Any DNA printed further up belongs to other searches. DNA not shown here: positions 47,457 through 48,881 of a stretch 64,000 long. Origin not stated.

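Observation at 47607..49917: top6A without top6B, co-oriented with a Mre11-like ICC phosphoesterase and a SWIM zinc-finger protein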

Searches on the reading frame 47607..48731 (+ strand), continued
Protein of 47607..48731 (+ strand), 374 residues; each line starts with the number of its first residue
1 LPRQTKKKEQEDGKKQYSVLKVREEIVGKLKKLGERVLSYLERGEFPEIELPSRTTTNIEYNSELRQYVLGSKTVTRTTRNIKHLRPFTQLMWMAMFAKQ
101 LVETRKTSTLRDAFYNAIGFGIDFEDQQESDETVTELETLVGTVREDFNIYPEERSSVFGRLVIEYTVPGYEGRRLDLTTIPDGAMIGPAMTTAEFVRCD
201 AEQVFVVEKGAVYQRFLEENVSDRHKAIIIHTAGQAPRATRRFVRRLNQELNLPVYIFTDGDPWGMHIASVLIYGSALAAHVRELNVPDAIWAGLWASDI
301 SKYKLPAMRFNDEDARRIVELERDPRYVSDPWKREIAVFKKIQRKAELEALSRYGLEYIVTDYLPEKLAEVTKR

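Call 61: find_encoding_contigs(protein=P0545, flank=10000, max_places=2)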
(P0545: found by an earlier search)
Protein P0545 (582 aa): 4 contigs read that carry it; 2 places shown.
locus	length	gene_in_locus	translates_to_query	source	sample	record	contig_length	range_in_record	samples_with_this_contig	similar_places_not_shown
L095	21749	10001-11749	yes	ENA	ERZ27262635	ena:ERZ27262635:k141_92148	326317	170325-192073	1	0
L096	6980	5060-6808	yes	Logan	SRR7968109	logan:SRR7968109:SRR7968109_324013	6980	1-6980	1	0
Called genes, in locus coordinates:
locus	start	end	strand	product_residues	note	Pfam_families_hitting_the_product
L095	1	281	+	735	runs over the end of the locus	-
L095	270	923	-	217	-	PF01871:AMMECR1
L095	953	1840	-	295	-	PF00466:Ribosomal_L10, PF17777:RL10P_insert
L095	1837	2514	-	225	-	PF00687:Ribosomal_L1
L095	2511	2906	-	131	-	PF16906:Ribosomal_L26, PF00467:KOW (weak)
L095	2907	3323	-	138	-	PF00238:Ribosomal_L14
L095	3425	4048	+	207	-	PF00013:KH_1, PF21800:KH_KRR1_2nd, PF22891:KH_PNO1_2nd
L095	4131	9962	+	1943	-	PF07691:PA14, PF02369:Big_1 (faint), PF17789:MG4 (faint)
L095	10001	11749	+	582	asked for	PF02518:HATPase_c, PF09239:Topo-VIb_trans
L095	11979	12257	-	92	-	-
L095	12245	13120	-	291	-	PF01171:ATP_bind_3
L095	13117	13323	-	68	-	PF00831:Ribosomal_L29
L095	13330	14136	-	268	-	PF00189:Ribosomal_S3_C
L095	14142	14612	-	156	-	PF00237:Ribosomal_L22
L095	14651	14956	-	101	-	PF01868:RNase_P-MRP_p29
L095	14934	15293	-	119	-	PF00366:Ribosomal_S17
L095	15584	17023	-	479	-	-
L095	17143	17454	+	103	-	-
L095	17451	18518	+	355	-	PF05343:Peptidase_M42, PF04389:Peptidase_M28 (faint)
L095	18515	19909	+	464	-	PF07690:MFS_1, PF13347:MFS_2 (faint)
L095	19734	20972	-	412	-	-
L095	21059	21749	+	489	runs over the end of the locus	PF19300:BPD_transp_1_N (weak), PF00528:BPD_transp_1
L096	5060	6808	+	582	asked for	PF02518:HATPase_c, PF09239:Topo-VIb_trans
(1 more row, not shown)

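Call 63: list_cluster_members(proteins=[L095:953-1840:-, L095:1837-2514:-, L095:2907-3323:-, L095:13330-14136:-, L095:14142-14612:-, L095:14934-15293:-, L095:3425-4048:+, L095:12245-13120:-, L095:270-923:-, L095:2511-2906:-])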
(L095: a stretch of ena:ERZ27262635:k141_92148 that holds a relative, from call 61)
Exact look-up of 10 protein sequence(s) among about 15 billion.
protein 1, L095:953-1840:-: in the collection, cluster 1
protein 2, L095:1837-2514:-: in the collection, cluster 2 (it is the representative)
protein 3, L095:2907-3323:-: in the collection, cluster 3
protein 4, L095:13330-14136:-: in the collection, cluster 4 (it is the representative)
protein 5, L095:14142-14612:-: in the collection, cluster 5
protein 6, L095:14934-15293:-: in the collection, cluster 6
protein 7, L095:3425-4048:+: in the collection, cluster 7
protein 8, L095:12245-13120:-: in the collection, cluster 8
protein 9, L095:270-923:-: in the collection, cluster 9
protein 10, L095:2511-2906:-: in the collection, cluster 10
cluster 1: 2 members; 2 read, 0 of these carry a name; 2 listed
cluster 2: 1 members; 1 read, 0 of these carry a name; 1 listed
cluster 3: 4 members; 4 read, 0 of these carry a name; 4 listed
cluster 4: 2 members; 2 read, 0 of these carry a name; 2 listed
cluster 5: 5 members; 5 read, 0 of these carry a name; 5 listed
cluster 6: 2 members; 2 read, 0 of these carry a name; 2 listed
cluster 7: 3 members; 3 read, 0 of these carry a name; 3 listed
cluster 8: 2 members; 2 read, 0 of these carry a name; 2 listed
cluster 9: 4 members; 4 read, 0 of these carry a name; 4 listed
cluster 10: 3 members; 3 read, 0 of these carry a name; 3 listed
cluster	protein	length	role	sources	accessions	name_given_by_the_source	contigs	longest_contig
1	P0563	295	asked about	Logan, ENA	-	-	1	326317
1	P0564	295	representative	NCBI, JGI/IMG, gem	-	-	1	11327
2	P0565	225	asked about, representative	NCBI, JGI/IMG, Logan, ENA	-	-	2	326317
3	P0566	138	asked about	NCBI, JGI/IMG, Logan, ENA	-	-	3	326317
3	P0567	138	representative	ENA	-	-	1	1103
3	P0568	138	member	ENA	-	-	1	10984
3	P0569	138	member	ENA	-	-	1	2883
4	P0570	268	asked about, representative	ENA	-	-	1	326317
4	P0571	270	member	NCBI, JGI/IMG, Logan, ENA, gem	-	-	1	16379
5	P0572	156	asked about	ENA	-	-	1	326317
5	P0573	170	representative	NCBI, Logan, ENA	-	-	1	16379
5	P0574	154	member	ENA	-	-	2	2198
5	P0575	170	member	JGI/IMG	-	-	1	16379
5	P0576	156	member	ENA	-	-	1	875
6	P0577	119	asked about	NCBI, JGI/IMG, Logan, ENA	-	-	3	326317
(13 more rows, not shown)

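Call 64: find_related_loci(query=P0545, collection=metagenome_contigs, flank=10000)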
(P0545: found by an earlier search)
Query P0545 (582 aa) in metagenome_contigs; peptide patterns used: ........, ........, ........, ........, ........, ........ (x = any residue, [..] = any of these).
172 stretches matched a pattern; 1 encode a relative of the query (tblastn E <= 1e-3); 1 distinct loci.
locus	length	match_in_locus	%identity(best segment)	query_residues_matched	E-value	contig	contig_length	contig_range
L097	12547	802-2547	100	1-582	0e+0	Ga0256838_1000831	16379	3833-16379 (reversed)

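Call 65: find_encoding_contigs(protein=P0360, flank=10000, max_places=4)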
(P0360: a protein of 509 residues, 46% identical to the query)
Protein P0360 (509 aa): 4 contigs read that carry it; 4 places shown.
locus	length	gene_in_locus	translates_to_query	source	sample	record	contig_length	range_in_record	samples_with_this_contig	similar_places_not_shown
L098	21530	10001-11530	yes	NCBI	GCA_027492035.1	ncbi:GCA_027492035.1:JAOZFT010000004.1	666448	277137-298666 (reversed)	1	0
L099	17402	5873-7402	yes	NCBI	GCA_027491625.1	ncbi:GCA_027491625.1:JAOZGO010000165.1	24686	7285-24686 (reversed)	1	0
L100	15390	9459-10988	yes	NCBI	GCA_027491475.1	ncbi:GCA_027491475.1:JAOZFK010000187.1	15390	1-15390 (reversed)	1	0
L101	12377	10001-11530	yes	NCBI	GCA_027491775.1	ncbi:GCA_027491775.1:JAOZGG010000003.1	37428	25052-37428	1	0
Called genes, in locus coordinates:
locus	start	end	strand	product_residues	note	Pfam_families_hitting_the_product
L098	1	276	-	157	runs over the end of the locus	PF00237:Ribosomal_L22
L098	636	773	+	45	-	-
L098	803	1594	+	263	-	PF01996:F420_ligase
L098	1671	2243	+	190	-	PF00352:TBP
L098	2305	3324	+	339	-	PF01047:MarR (weak), PF24034:DUF7343, PF13412:HTH_24 (weak)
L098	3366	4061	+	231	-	PF00121:TIM, PF05690:ThiG (weak)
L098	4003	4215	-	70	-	-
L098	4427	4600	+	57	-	-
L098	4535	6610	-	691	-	PF02516:STT3, PF21436:STT3-PglB_core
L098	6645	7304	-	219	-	PF10502:Peptidase_S26 (weak)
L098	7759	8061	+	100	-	PF01253:SUI1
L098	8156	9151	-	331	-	PF08271:Zn_Ribbon_TF, PF00382:TFIIB, PF21913:ORC6_2nd (faint), PF00382:TFIIB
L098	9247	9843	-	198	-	PF01694:Rhomboid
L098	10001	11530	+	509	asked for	PF02518:HATPase_c, PF13589:HATPase_c_3, PF09239:Topo-VIb_trans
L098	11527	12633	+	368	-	PF04406:TP6A_N, PF20768:Topo_VI_alpha (weak), PF21180:TOP6A-Spo11_Toprim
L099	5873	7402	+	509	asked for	PF02518:HATPase_c, PF13589:HATPase_c_3, PF09239:Topo-VIb_trans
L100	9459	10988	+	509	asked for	PF02518:HATPase_c, PF13589:HATPase_c_3, PF09239:Topo-VIb_trans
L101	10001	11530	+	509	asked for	PF02518:HATPase_c, PF13589:HATPase_c_3, PF09239:Topo-VIb_trans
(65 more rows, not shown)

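Call 102: search_protein_families(library=padloc, proteins=[window:47607-48731:+], max_evalue=0.01)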
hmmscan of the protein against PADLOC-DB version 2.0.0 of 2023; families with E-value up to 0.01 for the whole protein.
window:47607-48731:+ (374 aa): 6 families
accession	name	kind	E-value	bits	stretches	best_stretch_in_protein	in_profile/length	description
PDLC00533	JetD1|JetD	-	1.1e-10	39.2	1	171-347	236-401/409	DUF2220; DUF3322; DUF2399 domain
PDLC00556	JetD2|JetD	-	1.5e-06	25.6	1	192-273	278-355/430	DUF2220; DUF3322; DUF2399 domain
PDLC00521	JetD1|JetD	-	0.00046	17.5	1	197-272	247-323/395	DUF2220; DUF3322; DUF2399 domain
PDLC00528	JetD1|JetD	-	0.0047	14.1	1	197-268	264-334/418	DUF2220; DUF3322; DUF2399 domain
PDLC00529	JetD1|JetD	-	0.0069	13.5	0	193-276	243-326/394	DUF2220; DUF3322; DUF2399 domain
PDLC04136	mad4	-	0.0082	15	0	220-265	27-75/110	mads_4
